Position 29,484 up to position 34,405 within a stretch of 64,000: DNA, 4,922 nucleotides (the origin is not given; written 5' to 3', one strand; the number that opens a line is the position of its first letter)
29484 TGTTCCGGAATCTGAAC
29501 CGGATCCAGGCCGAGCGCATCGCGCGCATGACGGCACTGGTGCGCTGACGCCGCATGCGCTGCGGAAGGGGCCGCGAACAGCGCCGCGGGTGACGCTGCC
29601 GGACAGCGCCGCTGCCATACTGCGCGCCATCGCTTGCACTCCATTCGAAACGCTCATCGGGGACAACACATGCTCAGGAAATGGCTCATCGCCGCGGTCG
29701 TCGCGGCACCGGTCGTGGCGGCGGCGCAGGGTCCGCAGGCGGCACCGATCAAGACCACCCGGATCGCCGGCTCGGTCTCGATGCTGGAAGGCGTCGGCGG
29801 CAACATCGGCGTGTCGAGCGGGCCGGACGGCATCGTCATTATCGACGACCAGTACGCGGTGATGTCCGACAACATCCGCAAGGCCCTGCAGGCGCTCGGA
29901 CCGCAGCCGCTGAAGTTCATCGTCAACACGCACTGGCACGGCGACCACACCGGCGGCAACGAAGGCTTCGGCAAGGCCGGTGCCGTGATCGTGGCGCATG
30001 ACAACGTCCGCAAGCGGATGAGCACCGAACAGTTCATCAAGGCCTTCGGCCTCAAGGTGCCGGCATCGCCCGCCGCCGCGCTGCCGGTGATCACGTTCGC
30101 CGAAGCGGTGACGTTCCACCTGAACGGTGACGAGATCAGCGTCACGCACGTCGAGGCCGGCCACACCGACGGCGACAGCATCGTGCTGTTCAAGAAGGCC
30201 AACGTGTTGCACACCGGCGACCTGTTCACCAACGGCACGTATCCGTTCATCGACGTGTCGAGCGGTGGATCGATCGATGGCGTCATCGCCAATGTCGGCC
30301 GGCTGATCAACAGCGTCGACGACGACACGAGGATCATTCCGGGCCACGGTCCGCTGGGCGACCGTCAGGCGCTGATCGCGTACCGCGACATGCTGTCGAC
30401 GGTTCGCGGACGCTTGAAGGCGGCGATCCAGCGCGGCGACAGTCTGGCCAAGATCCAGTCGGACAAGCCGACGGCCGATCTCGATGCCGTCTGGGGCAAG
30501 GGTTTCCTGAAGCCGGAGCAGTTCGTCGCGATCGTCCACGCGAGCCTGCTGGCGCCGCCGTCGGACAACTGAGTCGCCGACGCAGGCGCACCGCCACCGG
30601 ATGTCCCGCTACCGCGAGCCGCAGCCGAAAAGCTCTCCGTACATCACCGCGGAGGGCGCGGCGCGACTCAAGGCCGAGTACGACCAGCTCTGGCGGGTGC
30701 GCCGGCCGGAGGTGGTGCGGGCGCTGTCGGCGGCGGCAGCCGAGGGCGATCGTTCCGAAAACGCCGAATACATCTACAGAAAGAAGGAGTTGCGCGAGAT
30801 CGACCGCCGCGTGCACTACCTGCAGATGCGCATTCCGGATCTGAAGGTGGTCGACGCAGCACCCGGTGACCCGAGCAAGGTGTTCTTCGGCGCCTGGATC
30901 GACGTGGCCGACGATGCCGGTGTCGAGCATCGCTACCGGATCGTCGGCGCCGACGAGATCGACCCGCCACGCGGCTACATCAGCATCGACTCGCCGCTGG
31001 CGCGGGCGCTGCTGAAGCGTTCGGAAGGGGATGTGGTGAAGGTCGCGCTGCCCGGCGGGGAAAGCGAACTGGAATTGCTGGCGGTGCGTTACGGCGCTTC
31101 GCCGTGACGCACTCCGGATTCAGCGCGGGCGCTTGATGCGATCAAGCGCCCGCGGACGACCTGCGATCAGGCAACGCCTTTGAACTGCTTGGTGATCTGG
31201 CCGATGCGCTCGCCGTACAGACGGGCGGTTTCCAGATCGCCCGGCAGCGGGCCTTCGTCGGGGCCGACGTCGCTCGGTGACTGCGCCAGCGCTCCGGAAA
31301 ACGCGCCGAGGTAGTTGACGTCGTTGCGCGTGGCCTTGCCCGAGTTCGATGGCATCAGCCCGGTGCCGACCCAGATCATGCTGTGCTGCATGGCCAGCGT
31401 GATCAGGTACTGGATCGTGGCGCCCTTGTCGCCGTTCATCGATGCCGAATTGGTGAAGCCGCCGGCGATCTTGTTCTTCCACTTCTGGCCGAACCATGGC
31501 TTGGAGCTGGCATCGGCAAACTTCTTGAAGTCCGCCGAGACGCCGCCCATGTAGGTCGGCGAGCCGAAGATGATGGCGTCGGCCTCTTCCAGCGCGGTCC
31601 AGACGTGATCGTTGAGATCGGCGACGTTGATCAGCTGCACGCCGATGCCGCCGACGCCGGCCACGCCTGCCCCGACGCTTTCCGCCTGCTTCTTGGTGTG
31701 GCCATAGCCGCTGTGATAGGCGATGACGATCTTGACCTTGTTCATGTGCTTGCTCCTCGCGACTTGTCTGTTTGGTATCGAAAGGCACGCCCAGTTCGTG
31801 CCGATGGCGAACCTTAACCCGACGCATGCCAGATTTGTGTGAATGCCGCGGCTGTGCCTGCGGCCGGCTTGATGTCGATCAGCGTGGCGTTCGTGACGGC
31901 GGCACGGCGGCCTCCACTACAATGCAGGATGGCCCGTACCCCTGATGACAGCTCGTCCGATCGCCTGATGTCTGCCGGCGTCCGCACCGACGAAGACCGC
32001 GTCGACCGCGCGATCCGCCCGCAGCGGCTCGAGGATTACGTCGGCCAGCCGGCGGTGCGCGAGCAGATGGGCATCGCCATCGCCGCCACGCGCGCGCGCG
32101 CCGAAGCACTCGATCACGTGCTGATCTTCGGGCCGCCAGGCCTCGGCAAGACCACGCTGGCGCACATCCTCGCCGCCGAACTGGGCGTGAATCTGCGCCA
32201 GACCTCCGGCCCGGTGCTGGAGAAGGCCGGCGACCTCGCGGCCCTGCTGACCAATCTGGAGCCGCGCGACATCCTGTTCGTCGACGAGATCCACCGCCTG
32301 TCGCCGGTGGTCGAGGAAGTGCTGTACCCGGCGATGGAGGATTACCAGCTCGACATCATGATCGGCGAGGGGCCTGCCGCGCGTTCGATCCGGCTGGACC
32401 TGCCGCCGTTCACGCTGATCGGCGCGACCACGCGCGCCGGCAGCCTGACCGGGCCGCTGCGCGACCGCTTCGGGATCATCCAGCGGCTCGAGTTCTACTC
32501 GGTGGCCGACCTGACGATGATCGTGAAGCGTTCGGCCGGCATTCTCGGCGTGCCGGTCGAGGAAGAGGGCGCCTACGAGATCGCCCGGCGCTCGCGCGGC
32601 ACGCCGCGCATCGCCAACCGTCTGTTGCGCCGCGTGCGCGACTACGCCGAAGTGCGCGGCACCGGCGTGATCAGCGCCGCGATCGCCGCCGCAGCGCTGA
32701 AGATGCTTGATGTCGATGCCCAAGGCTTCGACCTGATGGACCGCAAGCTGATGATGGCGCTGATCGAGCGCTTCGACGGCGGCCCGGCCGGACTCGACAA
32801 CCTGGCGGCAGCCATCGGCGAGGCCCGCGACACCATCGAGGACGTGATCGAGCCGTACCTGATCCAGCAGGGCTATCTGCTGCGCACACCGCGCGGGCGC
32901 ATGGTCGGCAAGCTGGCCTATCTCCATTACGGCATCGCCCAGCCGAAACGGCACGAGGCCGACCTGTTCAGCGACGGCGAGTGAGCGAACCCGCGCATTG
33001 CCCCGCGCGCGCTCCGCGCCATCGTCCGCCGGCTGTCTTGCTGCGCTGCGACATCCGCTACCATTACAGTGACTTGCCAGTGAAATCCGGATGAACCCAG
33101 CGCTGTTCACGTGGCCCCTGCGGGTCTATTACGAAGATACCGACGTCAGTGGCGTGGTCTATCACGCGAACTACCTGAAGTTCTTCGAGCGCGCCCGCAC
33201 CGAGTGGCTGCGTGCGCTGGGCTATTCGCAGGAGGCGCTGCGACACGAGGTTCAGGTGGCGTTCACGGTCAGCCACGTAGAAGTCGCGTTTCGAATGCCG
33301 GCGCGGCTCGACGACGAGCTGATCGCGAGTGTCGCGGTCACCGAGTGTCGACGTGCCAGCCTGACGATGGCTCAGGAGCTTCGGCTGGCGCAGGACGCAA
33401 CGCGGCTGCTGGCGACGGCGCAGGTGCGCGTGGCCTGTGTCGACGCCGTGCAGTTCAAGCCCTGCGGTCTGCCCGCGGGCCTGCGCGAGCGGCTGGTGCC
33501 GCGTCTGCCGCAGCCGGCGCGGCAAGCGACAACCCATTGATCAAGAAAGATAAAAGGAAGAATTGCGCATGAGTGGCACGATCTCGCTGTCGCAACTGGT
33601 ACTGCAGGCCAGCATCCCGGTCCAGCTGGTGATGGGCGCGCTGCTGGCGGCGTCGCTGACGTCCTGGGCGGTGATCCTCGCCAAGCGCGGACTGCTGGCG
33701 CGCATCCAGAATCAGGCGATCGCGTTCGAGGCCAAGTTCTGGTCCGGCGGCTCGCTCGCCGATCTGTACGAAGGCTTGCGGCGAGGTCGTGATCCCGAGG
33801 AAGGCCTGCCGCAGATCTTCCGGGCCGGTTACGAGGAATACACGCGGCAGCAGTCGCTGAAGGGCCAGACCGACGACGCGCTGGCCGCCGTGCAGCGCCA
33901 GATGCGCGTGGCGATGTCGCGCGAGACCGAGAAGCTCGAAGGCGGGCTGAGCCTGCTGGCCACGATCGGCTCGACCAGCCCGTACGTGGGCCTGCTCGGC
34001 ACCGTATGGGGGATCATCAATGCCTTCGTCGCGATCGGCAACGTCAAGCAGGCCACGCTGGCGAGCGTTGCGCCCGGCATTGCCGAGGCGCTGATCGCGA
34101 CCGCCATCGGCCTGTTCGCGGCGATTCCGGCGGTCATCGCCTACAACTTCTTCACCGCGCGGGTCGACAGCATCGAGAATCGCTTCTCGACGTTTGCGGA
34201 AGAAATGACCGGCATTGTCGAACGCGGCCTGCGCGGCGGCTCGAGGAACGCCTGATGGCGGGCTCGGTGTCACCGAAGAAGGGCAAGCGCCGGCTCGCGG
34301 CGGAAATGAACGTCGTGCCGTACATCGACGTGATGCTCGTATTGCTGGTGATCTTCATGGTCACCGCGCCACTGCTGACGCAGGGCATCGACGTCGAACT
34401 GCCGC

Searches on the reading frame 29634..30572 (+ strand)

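Call 91: search_protein_families(library=pfam, proteins=[window:29634-30572:+], max_evalue=0.00001)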
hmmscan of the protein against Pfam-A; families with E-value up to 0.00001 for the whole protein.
window:29634-30572:+ (312 aa): 1 family
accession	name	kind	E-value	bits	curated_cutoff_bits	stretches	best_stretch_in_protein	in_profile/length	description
PF00753.33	Lactamase_B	-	1.2e-16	61.7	22.7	1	83-238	34-196/196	Metallo-beta-lactamase superfamily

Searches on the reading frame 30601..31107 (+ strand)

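Call 91: search_protein_families(library=pfam, proteins=[window:30601-31107:+], max_evalue=0.00001)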
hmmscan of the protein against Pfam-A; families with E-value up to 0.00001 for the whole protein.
window:30601-31107:+ (168 aa): 2 families
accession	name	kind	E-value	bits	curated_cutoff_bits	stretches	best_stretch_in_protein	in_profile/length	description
PF03449.20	GreA_GreB_N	-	8.3e-24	84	24.5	1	14-83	2-71/71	Transcription elongation factor, N-terminal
PF01272.25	GreA_GreB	-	4.8e-23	81.4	26.9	1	92-164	4-77/77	Transcription elongation factor, GreA/GreB, C-term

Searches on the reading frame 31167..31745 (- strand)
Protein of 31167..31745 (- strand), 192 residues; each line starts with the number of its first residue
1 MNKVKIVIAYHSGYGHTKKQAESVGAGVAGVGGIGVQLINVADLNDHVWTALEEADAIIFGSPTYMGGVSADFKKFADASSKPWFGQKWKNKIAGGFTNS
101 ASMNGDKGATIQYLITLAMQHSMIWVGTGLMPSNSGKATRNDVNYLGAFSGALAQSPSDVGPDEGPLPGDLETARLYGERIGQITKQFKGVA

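Call 91: search_protein_families(library=pfam, proteins=[window:31167-31745:-], max_evalue=0.00001)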
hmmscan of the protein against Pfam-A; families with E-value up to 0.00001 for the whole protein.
window:31167-31745:- (192 aa): 3 families
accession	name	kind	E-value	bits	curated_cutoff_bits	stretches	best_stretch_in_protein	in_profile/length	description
PF03358.20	FMN_red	-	3.8e-13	49.7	24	1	50-129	66-143/152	NADPH-dependent FMN reductase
PF12724.12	Flavodoxin_5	-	3.2e-10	40.9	27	1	7-80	1-69/145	Flavodoxin domain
PF00258.30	Flavodoxin_1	-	3.6e-06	27.6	25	1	8-77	1-68/143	Flavodoxin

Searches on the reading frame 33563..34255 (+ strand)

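Call 91: search_protein_families(library=pfam, proteins=[window:33563-34255:+], max_evalue=0.00001)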
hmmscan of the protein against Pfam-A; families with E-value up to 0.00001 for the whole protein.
window:33563-34255:+ (230 aa): 1 family
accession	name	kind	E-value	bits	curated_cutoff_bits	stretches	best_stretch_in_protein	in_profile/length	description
PF01618.21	MotA_ExbB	-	5.2e-40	136.6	22.9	1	84-208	8-125/127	MotA/TolQ/ExbB proton channel family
